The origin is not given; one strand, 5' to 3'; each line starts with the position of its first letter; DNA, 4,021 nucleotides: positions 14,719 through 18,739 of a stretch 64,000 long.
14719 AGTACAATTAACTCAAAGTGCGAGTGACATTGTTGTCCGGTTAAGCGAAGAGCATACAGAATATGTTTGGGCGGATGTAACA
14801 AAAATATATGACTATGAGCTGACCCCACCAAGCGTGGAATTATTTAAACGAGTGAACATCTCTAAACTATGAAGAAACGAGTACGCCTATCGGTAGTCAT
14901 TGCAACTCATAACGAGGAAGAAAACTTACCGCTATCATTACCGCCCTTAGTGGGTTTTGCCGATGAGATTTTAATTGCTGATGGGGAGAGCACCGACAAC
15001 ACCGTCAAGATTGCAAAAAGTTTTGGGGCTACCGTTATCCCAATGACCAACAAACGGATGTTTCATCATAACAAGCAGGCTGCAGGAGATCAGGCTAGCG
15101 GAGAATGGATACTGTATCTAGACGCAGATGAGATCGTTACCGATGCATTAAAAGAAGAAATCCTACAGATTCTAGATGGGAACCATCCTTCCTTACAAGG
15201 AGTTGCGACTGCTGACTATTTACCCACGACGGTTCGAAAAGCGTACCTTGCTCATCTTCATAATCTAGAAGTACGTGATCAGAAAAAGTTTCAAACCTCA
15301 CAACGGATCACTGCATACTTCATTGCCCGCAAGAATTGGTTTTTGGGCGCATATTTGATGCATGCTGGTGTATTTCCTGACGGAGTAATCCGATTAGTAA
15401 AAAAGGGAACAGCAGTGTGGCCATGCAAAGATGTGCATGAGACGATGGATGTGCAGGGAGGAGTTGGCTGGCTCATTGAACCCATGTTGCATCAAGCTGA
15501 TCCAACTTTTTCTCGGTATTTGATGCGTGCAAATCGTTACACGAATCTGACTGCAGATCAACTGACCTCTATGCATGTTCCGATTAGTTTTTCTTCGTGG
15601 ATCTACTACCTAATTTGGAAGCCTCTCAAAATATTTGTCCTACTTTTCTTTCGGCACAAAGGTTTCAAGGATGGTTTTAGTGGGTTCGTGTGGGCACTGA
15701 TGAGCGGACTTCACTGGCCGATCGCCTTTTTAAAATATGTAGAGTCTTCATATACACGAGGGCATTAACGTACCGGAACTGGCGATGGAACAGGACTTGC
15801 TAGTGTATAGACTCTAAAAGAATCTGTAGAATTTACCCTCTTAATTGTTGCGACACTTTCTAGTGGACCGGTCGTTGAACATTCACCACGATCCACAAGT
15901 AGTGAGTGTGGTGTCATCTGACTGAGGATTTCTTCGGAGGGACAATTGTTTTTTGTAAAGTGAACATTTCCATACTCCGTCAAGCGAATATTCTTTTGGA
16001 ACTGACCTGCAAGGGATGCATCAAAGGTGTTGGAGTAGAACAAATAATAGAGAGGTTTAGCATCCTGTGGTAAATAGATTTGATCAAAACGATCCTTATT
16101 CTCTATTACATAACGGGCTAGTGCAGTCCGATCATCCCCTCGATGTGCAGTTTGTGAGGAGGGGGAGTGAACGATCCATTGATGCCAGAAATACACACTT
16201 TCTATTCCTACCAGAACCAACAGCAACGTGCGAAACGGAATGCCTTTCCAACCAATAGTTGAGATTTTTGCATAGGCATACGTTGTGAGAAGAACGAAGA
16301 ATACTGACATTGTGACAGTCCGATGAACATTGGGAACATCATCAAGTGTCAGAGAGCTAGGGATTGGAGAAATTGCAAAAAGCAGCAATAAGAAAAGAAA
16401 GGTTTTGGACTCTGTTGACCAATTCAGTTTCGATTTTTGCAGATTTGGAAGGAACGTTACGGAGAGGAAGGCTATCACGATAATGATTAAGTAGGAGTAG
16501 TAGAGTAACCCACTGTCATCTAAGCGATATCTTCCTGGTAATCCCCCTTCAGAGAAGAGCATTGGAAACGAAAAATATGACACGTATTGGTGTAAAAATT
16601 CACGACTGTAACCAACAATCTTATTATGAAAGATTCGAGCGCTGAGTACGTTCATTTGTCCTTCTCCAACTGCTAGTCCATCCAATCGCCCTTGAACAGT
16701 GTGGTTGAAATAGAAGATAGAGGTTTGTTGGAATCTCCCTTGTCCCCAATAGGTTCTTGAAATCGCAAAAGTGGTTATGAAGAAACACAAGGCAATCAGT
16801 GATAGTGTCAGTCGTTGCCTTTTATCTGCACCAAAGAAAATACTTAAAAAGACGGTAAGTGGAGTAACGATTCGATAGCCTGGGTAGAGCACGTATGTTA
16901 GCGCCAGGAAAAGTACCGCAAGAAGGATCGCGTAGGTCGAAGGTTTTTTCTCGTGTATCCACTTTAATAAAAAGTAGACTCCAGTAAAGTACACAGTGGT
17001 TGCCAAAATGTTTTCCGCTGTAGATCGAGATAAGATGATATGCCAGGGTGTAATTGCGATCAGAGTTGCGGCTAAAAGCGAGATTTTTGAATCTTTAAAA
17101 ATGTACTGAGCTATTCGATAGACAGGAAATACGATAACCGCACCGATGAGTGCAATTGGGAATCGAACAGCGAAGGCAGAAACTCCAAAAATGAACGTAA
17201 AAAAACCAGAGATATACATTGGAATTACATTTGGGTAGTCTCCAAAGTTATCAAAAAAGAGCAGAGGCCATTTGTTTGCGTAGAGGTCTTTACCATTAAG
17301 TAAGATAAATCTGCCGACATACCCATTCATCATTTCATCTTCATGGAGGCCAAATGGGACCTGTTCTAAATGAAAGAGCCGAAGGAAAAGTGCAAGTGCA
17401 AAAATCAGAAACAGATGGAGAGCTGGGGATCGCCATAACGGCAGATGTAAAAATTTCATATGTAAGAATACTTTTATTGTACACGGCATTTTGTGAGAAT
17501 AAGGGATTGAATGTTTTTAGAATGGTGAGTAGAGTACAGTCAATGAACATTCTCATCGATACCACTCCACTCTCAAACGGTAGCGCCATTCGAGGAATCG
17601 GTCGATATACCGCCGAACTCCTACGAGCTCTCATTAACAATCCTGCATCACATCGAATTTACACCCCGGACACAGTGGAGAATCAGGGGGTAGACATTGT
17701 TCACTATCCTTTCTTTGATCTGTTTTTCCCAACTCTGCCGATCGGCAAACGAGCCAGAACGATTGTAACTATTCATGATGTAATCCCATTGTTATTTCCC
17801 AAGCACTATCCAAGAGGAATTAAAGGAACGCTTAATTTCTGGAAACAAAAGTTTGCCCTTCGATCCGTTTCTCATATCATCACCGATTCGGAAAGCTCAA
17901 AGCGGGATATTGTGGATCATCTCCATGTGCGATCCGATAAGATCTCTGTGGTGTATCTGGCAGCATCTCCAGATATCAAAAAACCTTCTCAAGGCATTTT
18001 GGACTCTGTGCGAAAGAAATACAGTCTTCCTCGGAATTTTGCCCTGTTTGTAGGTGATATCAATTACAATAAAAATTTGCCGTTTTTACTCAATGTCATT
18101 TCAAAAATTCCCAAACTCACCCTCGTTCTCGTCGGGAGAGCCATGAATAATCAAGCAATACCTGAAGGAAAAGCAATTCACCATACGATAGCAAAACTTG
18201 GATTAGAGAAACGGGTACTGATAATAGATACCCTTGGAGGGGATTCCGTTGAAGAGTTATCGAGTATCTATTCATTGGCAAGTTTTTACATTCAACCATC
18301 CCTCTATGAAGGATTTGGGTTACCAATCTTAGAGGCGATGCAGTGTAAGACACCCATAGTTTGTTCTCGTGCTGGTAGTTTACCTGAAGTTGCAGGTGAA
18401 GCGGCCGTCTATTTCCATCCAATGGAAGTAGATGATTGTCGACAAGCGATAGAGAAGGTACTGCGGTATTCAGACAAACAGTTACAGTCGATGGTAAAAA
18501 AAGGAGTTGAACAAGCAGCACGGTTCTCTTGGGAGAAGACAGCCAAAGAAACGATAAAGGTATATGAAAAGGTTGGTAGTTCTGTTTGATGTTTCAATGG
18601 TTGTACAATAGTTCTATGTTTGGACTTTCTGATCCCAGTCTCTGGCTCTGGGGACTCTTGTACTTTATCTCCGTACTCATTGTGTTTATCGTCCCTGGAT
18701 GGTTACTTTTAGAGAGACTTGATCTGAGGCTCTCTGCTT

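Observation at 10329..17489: A trio of GT39/83 (ArnT/PMT-like) paralogs shares a distinctive C-terminal domain and is interleaved with small non-GT genes.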

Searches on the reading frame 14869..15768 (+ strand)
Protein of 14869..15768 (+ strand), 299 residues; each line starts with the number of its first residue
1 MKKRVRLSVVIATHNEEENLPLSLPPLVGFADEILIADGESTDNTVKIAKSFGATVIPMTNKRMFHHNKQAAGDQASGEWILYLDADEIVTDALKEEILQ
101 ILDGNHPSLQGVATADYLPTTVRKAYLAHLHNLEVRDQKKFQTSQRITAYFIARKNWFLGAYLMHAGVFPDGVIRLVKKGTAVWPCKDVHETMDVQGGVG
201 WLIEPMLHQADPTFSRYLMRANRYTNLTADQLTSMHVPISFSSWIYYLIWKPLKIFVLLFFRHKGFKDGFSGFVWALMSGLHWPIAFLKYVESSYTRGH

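Call 4: search_protein_families(library=pfam, proteins=[window:14869-15768:+], max_evalue=0.01)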
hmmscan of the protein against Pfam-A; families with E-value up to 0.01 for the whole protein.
window:14869-15768:+ (299 aa): 2 families
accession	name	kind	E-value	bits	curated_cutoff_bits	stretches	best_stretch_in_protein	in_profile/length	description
PF00535.33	Glycos_transf_2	-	4.6e-18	66.1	23.3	1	8-157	1-163/168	Glycosyl transferase family 2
PF13704.12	Glyco_tranf_2_4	-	0.00016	22.6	27.5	1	31-91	19-85/98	Glycosyl transferase family 2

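Call 52: search_protein_families(library=ncbifam, proteins=[window:14869-15768:+], max_evalue=0.01)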
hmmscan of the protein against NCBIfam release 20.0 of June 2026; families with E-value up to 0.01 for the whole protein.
window:14869-15768:+ (299 aa): 7 families
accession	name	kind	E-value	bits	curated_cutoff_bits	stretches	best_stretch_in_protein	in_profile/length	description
TIGR04283.1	glyco_like_mftF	equivalog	1e-14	54.7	182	1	7-105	1-100/221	TIGR04283 family arsenosugar biosynthesis glycosyltransferase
TIGR04195.1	S_glycosyl_SunS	equivalog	3e-07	29.6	350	1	10-93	62-147/421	SunS family peptide S-glycosyltransferase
NF010496.0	PRK13915.1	equivalog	1.6e-06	27.4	262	1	2-87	28-126/307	glucosyl-3-phosphoglycerate synthase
TIGR04182.1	glyco_TIGR04182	equivalog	3.3e-06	26.7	325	1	8-100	3-95/293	S-layer glycoprotein N-glycosyltransferase AglJ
NF050050.1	ProtGlycPglI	equivalog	3.5e-05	23.3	500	1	6-101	3-108/306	GalNAc(5)-diNAcBac-PP-undecaprenol beta-1,3-glucosyltransferase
NF007482.0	PRK10073.1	equivalog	7.1e-05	22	423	1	2-105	3-113/334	glycosyltransferase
NF038302.1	EPS_HpsE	equivalog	0.00029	19.9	300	1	6-91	2-100/307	hormogonium polysaccharide biosynthesis glycosyltransferase HpsE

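Call 76: search_solved_structures(query=window:14869-15768:+, max_evalue=0.01)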
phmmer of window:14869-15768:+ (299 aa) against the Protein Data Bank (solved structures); distinct sequences matched with E-value up to 0.01: 4.
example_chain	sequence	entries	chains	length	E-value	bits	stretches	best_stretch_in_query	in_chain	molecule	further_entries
22ao_A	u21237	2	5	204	1.2e-08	37.5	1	7-99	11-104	GmaR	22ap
7msk_A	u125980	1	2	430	1.5e-07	33.9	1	10-94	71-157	Glyco_trans_2-like domain-containing protein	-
7msp_A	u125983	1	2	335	0.0012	21.1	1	11-100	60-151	SPbeta prophage-derived glycosyltransferase SunS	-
7msn_A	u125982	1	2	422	0.0015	20.7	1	11-100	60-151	SPbeta prophage-derived glycosyltransferase SunS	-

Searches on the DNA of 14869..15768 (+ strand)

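Call 77: search_dna_similar(query=window:14869-15768:+, collection=ecoli_genomes, mode=distant, max_rows=3)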
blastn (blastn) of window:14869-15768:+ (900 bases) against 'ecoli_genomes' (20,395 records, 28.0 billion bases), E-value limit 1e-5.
No match.

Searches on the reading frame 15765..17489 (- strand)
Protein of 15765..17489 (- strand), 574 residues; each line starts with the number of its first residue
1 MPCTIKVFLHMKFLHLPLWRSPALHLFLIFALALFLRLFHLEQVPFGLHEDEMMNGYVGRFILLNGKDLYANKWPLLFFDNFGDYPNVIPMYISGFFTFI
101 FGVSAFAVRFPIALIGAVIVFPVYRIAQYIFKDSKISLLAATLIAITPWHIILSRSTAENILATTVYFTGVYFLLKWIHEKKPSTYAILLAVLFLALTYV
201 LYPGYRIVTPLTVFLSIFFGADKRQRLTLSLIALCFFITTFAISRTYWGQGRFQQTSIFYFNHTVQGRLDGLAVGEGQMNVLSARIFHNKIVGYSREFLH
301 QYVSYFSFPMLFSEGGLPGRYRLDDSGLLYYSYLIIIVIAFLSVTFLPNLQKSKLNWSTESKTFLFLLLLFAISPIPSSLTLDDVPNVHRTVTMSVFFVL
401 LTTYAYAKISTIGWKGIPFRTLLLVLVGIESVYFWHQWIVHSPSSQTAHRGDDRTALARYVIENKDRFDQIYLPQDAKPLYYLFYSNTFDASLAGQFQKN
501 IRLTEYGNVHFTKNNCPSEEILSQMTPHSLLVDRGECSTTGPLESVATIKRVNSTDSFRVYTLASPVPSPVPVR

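Call 4: search_protein_families(library=pfam, proteins=[window:15765-17489:-], max_evalue=0.01)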
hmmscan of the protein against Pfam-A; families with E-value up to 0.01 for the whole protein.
window:15765-17489:- (574 aa): 2 families
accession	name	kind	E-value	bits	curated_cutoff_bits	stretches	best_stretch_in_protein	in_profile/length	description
PF13231.12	PMT_2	-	2.2e-10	41.4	26.1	1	90-243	6-154/160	Dolichyl-phosphate-mannose-protein mannosyltransferase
PF02366.24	PMT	-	0.0011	19.1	22.7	1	84-197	61-177/245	Dolichyl-phosphate-mannose-protein mannosyltransferase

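Call 11: find_homologous_proteins(query=window:15765-17489:-, max_evalue=0.00001)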
Query window:15765-17489:- (574 aa): 237 proteins with E <= 0.00001 among 8000 candidates; the best 120 are listed.
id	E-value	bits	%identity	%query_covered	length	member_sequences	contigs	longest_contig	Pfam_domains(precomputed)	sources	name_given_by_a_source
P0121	0.0e+0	1175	100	91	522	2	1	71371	PF13231.13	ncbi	-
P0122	0.0e+0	1153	89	98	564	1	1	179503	PF13231.13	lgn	-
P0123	0.0e+0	1130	87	98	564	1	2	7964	PF13231.13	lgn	-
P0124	0.0e+0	1124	85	100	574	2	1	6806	PF13231.13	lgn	-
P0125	0.0e+0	1085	83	98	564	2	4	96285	PF13231.13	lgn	-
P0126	1.1e-180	620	53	95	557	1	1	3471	PF13231.13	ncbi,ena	-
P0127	1.6e-180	620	53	95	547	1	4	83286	PF13231.13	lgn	-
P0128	2.2e-180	619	54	93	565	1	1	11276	PF02366.25,PF13231.13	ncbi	-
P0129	2.9e-169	582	48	94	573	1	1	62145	PF13231.13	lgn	-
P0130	1.3e-168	580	49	96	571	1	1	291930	PF02366.25,PF13231.13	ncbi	-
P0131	2.5e-168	579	47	96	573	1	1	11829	PF13231.13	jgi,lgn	jgi:4-amino-4-deoxy-L-arabinose transferase-like glycosyltransferase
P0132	4.0e-166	572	47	93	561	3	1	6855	PF02366.25,PF13231.13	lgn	-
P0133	2.5e-162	560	47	92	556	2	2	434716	PF13231.13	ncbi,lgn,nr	ncbi:MAG TPA: glycosyltransferase family 39 protein [Patescibacteria group bacterium]|nr:glycosyltra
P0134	3.8e-158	546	49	93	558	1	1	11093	PF02366.25,PF13231.13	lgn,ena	-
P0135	2.5e-154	533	47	93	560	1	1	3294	PF13231.13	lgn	-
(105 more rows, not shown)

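Call 52: search_protein_families(library=ncbifam, proteins=[window:15765-17459:-], max_evalue=0.01)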
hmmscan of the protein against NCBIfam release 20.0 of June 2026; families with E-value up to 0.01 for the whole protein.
window:15765-17459:- (564 aa): 0 families

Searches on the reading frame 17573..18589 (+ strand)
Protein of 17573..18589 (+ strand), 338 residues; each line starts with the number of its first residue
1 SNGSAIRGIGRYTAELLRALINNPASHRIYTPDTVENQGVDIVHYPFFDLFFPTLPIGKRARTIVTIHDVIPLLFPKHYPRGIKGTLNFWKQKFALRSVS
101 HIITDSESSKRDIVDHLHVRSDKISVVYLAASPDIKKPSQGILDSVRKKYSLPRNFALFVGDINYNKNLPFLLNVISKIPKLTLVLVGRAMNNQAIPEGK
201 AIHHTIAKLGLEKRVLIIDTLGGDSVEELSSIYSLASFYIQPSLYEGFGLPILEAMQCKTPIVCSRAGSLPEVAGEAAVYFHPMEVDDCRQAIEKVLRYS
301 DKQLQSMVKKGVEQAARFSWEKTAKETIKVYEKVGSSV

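Call 21: search_protein_families(library=pfam, proteins=[window:17573-18589:+], max_evalue=0.001)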
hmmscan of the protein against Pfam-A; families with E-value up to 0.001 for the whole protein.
window:17573-18589:+ (338 aa): 6 families
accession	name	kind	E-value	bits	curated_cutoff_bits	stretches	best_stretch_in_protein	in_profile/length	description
PF00534.26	Glycos_transf_1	-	9.2e-25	87.6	26.4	1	153-310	14-168/172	Glycosyl transferases group 1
PF13692.12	Glyco_trans_1_4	-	1.5e-21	77.6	27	1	157-297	4-140/142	Glycosyl transferases group 1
PF13439.12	Glyco_transf_4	-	8.1e-13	49.2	28.5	1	37-128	70-163/170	Glycosyltransferase Family 4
PF20706.3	GT4-conflict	-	1e-06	28.5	26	1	225-325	271-383/385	Family 4 Glycosyltransferase in conflict systems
PF13579.12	Glyco_trans_4_4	-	1.4e-06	29.2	29.7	1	38-128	70-156/158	Glycosyl transferase 4-like domain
PF13524.12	Glyco_trans_1_2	-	0.0008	19.8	25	0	242-326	57-141/144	Glycosyl transferase-like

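Call 56: search_protein_families(library=ncbifam, proteins=[window:17573-18589:+], max_evalue=0.0001)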
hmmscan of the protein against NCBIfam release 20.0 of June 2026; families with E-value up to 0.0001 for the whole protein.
window:17573-18589:+ (338 aa): 23 families
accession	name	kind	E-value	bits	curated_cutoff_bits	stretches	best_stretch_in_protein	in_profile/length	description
TIGR02149.1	glgA_Coryne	subfamily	8.5e-30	104.1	302.4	1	63-334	109-390/391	glycogen synthase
TIGR03449.1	mycothiol_MshA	equivalog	5.7e-22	78.2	462.5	1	101-334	167-403/406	D-inositol-3-phosphate glycosyltransferase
TIGR04047.1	MSMEG_0565_glyc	hypoth_equivalog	3e-17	62.8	259.85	1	156-332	195-372/373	MSMEG_0565 family glycosyltransferase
TIGR03999.1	thiol_BshA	equivalog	7.2e-17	61.4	273.7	1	94-334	140-373/375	N-acetyl-alpha-D-glucosaminyl L-malate synthase BshA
NF038295.1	EPS_HpsP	equivalog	2.3e-16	59.8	550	1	127-334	181-387/388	hormogonium polysaccharide biosynthesis glycosyltransferase HpsP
NF053787.1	GlcN_PG_synth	equivalog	1.3e-14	53.8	480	1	147-334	188-359/361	N-acetylglucosaminyl phosphatidylglycerol synthase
NF041010.1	glycosy_Agl16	equivalog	3.4e-14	52.5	575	1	83-333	118-350/352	glycosylation protein Agl16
NF047684.1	TeichurnBiosyTuaC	equivalog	1.9e-11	43.5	550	1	143-334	206-389/391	teichuronic acid biosynthesis protein TuaC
NF050063.1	ProtGlycPglJ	equivalog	4.1e-11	42.7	500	1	87-329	133-361/363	N-acetylgalactosamine-N,N'-diacetylbacillosaminyl-diphospho-undecaprenol 4-alpha-N-acetylgalactosaminyltransferase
TIGR04157.1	glyco_rSAM_CFB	subfamily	5.8e-11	42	400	1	89-296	160-362/406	TIGR04157 family glycosyltransferase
NF038298.1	EPS_HpsO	equivalog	8.6e-10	37.9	575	1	159-334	206-387/388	hormogonium polysaccharide biosynthesis glycosyltransferase HpsO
NF041876.1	EPS_EpsE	equivalog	1.7e-09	37.5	400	1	200-324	263-386/389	exopolysaccharide biosynthesis GT4 family glycosyltransferase EpsE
TIGR02095.1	glgA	subfamily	3.2e-09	36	328.45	1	159-333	299-476/477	glycogen/starch synthase, ADP-glucose type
NF012028.0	PRK15484.1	subfamily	3.7e-09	36.2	618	1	156-326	195-370/380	lipopolysaccharide N-acetylglucosaminyltransferase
TIGR03088.1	stp2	hypoth_equivalog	5.9e-08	32.1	409.05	1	180-333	228-372/374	TIGR03088 family PEP-CTERM/XrtA system glycosyltransferase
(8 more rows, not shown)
